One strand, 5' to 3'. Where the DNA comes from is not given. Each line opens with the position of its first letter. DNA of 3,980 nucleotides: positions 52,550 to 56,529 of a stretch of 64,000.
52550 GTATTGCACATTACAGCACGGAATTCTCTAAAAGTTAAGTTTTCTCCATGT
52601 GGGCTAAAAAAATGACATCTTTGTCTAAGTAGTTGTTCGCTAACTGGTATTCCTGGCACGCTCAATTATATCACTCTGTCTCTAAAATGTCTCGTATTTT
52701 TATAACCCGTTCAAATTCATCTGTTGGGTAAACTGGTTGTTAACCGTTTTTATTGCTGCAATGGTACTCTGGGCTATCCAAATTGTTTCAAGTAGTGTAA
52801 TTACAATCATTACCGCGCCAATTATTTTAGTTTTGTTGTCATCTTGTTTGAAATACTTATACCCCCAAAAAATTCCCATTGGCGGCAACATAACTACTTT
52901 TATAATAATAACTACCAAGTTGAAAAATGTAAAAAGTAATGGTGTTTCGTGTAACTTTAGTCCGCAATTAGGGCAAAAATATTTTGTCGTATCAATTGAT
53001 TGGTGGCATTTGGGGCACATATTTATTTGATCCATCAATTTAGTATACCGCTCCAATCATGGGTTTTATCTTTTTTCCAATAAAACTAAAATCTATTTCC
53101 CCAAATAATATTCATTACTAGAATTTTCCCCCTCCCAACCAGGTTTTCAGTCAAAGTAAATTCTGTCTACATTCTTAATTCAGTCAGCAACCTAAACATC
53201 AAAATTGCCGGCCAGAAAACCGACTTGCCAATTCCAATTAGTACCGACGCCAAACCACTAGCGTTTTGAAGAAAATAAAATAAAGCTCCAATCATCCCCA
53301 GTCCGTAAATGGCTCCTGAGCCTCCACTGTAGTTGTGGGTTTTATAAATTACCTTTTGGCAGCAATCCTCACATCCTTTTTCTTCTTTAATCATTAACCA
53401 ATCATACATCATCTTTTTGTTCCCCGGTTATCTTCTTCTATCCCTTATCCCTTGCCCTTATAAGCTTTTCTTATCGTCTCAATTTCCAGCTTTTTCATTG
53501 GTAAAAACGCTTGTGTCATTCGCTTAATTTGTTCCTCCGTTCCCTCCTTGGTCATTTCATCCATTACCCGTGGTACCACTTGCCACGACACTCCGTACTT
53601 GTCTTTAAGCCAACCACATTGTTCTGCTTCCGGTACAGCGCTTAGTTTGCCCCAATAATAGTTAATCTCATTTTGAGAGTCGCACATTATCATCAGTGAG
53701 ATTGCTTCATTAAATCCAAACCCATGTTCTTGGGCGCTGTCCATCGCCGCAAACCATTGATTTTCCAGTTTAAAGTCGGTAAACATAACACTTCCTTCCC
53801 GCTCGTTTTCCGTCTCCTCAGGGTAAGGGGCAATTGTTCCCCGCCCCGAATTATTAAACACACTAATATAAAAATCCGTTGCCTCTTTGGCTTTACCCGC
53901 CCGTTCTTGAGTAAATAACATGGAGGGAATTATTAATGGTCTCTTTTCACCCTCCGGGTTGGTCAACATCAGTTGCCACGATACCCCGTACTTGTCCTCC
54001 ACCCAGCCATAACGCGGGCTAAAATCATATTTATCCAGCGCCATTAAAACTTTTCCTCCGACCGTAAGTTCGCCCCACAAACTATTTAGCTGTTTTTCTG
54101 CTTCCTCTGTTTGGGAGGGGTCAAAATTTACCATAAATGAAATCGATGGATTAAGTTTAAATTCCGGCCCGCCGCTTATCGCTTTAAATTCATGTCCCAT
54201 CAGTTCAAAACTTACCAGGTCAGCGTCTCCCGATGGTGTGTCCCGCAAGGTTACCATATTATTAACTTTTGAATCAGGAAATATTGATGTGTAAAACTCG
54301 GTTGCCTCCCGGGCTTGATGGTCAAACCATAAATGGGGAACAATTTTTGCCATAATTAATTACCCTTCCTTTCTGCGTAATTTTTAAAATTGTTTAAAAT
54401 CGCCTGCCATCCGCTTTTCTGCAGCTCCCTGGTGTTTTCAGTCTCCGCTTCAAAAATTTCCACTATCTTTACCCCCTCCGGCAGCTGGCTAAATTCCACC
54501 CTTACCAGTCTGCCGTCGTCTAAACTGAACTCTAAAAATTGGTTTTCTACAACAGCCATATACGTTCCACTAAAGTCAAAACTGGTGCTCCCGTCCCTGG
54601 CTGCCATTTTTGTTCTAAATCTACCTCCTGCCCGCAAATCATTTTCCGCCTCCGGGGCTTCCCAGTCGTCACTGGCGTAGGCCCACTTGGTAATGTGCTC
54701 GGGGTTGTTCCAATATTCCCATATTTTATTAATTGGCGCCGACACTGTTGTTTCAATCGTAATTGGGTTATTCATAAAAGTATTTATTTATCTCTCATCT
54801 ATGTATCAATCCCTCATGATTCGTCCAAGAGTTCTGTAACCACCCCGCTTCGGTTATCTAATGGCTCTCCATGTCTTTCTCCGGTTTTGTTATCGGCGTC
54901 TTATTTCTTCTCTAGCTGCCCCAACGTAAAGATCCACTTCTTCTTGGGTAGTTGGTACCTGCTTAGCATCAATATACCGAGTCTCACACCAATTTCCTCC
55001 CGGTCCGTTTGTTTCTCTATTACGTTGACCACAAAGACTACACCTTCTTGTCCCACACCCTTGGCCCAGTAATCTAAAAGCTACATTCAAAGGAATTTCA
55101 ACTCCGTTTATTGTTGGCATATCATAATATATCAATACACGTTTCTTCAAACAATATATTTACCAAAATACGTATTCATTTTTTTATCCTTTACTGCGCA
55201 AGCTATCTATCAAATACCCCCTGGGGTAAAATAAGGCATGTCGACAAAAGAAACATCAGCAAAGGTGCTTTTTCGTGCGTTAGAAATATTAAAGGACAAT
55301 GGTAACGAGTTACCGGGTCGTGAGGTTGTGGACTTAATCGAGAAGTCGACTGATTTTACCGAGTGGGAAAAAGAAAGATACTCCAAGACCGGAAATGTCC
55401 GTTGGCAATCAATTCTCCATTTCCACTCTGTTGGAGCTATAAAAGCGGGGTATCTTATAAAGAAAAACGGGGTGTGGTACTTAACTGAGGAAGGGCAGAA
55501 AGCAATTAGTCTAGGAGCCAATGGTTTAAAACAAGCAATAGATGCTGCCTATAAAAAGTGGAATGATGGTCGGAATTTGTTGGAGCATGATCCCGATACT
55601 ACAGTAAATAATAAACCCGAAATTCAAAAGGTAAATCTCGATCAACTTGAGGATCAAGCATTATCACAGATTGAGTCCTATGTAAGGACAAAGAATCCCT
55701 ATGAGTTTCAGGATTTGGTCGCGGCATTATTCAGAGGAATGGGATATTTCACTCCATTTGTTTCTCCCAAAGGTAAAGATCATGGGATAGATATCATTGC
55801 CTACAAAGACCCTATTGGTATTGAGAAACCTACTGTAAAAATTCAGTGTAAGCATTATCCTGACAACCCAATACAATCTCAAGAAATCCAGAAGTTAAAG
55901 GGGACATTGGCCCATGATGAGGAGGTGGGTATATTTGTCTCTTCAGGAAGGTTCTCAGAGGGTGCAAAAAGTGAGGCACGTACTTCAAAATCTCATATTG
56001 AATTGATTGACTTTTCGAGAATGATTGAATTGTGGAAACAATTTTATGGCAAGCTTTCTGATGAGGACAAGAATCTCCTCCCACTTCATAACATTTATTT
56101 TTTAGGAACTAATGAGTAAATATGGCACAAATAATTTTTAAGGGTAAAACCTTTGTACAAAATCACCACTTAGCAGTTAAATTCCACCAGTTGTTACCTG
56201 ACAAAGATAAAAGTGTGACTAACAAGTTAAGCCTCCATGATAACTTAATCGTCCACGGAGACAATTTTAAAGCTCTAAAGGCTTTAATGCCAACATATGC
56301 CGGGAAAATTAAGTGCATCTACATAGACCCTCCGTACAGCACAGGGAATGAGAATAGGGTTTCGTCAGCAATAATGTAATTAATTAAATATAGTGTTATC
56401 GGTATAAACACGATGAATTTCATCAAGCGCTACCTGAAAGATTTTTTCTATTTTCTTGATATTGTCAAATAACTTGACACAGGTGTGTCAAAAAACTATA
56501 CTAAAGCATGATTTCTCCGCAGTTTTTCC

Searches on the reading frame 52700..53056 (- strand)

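Call 76: search_protein_families(library=pfam, proteins=[window:52700-53056:-], max_evalue=0.01)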
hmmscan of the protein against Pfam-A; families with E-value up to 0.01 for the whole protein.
window:52700-53056:- (118 aa): 10 families
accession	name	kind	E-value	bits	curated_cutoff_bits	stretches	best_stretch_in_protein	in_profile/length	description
PF13240.11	Zn_Ribbon_1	-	7.3e-06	26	25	1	14-34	2-22/23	zinc-ribbon domain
PF12773.13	DZR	-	5.3e-05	23.7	27.3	1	12-32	25-45/45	Double zinc ribbon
PF18551.6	TackOD1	-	0.00023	21.2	32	1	5-34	68-97/188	Thaumarchaeal output domain 1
PF13248.11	Zn_ribbon_3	-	0.0003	20.6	27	1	14-35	5-26/26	zinc-ribbon domain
PF08271.17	Zn_Ribbon_TF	-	0.00089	19.2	29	1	13-38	2-32/43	TFIIB zinc-binding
PF24460.1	DUF7575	-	0.0013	18.5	28.5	1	11-34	3-26/28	Domain of unknown function (DUF7575)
PF11368.13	DUF3169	-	0.0041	17.2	31.6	1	45-107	107-169/250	Protein of unknown function (DUF3169)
PF17032.10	Zn_ribbon_15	-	0.0056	17.9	28.9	1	10-32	51-73/73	zinc-ribbon family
PF18912.6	DZR_2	-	0.0063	16.8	27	1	11-37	21-48/56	Double zinc ribbon domain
PF08772.16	Zn_ribbon_NOB1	-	0.0086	16.6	24.9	0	10-33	7-31/72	Nin one binding (NOB1) Zn-ribbon like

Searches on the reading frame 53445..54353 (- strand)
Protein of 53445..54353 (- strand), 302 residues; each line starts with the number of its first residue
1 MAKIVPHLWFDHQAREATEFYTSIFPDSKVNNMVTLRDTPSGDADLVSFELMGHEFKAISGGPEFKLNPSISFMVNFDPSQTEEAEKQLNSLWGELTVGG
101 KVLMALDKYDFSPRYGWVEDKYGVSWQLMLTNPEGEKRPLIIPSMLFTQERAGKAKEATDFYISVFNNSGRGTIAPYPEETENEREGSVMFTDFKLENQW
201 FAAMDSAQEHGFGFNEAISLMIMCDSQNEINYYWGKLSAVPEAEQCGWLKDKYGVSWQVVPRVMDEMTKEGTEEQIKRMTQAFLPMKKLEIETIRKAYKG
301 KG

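Call 76: search_protein_families(library=pfam, proteins=[window:53445-54353:-], max_evalue=0.01)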
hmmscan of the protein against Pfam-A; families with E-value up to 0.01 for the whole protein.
window:53445-54353:- (302 aa): 1 family
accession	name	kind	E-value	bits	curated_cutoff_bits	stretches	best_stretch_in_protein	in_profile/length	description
PF06983.19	3-dmu-9_3-mt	-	1.9e-68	228.7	24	2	141-260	3-116/116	3-demethylubiquinone-9 3-methyltransferase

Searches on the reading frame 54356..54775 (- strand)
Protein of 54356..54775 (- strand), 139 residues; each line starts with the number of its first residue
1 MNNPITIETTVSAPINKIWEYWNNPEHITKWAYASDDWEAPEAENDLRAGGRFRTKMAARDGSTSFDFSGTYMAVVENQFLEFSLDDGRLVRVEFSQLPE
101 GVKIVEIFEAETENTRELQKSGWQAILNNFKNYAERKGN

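Call 76: search_protein_families(library=pfam, proteins=[window:54356-54775:-], max_evalue=0.01)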
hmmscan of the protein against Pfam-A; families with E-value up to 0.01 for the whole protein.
window:54356-54775:- (139 aa): 2 families
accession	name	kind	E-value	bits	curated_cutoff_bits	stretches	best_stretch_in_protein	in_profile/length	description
PF08327.17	AHSA1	-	1.5e-20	74.1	22.1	1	13-135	2-125/125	Activator of Hsp90 ATPase homolog 1-like protein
PF10604.15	Polyketide_cyc2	-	0.0026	18.5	27.4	1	6-71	5-80/142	Polyketide cyclase / dehydrase and lipid transport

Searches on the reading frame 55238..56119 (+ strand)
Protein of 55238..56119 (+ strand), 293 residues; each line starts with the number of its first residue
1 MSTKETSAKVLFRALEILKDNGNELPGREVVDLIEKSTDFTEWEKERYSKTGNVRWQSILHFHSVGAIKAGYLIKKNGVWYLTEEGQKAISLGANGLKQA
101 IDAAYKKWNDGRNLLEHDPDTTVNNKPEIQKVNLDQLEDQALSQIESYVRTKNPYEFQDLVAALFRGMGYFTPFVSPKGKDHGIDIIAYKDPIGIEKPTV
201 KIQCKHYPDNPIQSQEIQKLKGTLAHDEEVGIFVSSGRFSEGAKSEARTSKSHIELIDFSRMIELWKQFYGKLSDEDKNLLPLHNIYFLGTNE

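Call 3: search_protein_families(library=pfam, proteins=[window:55238-56119:+], max_evalue=0.1)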
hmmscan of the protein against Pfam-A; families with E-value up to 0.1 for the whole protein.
window:55238-56119:+ (293 aa): 5 families
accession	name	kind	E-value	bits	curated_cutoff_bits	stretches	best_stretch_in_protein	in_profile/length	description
PF04471.18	Mrr_cat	-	4.6e-25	88.4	21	1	153-265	5-114/115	Restriction endonuclease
PF14338.12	Mrr_N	-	1.8e-10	41.2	29.5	1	12-90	6-85/87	Mrr N-terminal domain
PF22722.2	NA-iREase1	-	9.9e-10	38.8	27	1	161-263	5-105/106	NACHT-associated inactive Restriction Endonuclease 1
PF13156.12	Mrr_cat_2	-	1e-05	25.9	22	1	178-262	26-110/127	Restriction endonuclease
PF17035.10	BET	-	0.079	13.5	24.5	0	117-150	32-63/64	Bromodomain extra-terminal - transcription regulation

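Call 4: search_protein_families(library=ncbifam, proteins=[window:55238-56119:+], max_evalue=0.1)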
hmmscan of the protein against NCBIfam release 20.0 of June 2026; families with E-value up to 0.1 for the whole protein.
window:55238-56119:+ (293 aa): 0 families

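Call 5: search_protein_families(library=padloc, proteins=[window:55238-56119:+], max_evalue=0.1)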
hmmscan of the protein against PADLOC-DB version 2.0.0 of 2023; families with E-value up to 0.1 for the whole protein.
window:55238-56119:+ (293 aa): 6 families
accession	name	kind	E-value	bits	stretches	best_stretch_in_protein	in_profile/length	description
PDLC04819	PDC-S02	-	8.3e-43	144.9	1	115-288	156-328/334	-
PDLC04815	PDC-S02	-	2.8e-26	90.7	1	117-289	169-341/346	-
PDLC04796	PDC-S02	-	6.7e-17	59.5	1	104-268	195-359/390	-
PDLC04806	PDC-S02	-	3.3e-13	47.6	1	126-284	159-318/324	-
PDLC03657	mREase_IV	-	3.3e-08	31.2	1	122-265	141-290/317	Type IV methyl-directed restriction enzyme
PDLC03852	LmuA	-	2.7e-05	22.3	1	146-218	12-85/336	-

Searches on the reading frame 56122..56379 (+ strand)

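Call 3: search_protein_families(library=pfam, proteins=[window:56122-56379:+], max_evalue=0.1)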
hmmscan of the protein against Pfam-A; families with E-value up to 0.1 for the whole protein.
window:56122-56379:+ (85 aa): 2 families
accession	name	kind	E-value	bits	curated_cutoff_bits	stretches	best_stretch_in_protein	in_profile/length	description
PF03602.21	Cons_hypoth95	-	0.04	14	24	1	44-79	96-131/182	Conserved hypothetical protein 95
PF04378.19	RsmJ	-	0.09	12.5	27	1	24-78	87-141/245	Ribosomal RNA large subunit methyltransferase D, RlmJ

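Call 4: search_protein_families(library=ncbifam, proteins=[window:56122-56379:+], max_evalue=0.1)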
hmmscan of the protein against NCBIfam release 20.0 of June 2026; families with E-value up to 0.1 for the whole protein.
window:56122-56379:+ (85 aa): 2 families
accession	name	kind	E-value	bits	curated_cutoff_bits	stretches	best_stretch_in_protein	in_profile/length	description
NF008572.0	PRK11524.1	equivalog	0.0016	17.6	292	1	34-77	8-48/294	adenine-specific DNA-methyltransferase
TIGR00095.1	TIGR00095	equivalog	0.012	15.3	117.5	1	44-84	107-146/194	16S rRNA (guanine(966)-N(2))-methyltransferase RsmD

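Call 5: search_protein_families(library=padloc, proteins=[window:56122-56379:+], max_evalue=0.1)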
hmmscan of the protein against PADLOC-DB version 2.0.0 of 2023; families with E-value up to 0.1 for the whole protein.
window:56122-56379:+ (85 aa): 20 families
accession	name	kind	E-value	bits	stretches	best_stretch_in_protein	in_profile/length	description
PDLC03640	MTase_III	-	1.8e-30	103.9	1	2-78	2-81/654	Type III methyltransferase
PDLC03644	MTase_III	-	7.8e-24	82.3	1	7-80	7-78/542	Type III methyltransferase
PDLC03634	MTase_III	-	4.9e-19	66.6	1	6-77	62-131/621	Type III methyltransferase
PDLC03636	MTase_III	-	1.9e-15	54.6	1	24-76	25-82/575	Type III methyltransferase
PDLC03641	MTase_III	-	1e-12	45.5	1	4-77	68-141/657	Type III methyltransferase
PDLC03635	MTase_III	-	1.1e-12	45.4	1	36-77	214-255/708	Type III methyltransferase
PDLC03639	MTase_III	-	8.7e-12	42.1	1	22-80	66-127/639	Type III methyltransferase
PDLC03642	MTase_III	-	4.2e-10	36.9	1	25-79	67-121/528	Type III methyltransferase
PDLC03637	MTase_III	-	2.3e-09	34.4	1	28-76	109-157/513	Type III methyltransferase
PDLC03354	MTase_II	-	3.6e-09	34.1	1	30-80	45-102/425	Type II methyltransferase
PDLC03645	MTase_III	-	1e-08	31.8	1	43-77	142-176/709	Type III methyltransferase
PDLC03638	MTase_III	-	2.4e-08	30.8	1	30-78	367-418/816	Type III methyltransferase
PDLC03646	MTase_III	-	1.7e-07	27.5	1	13-76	451-507/1057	Type III methyltransferase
PDLC03633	MTase_III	-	4.3e-07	27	1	40-77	77-114/616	Type III methyltransferase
PDLC03300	MTase_II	-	6.4e-05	20.1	1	39-80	10-48/302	Type II methyltransferase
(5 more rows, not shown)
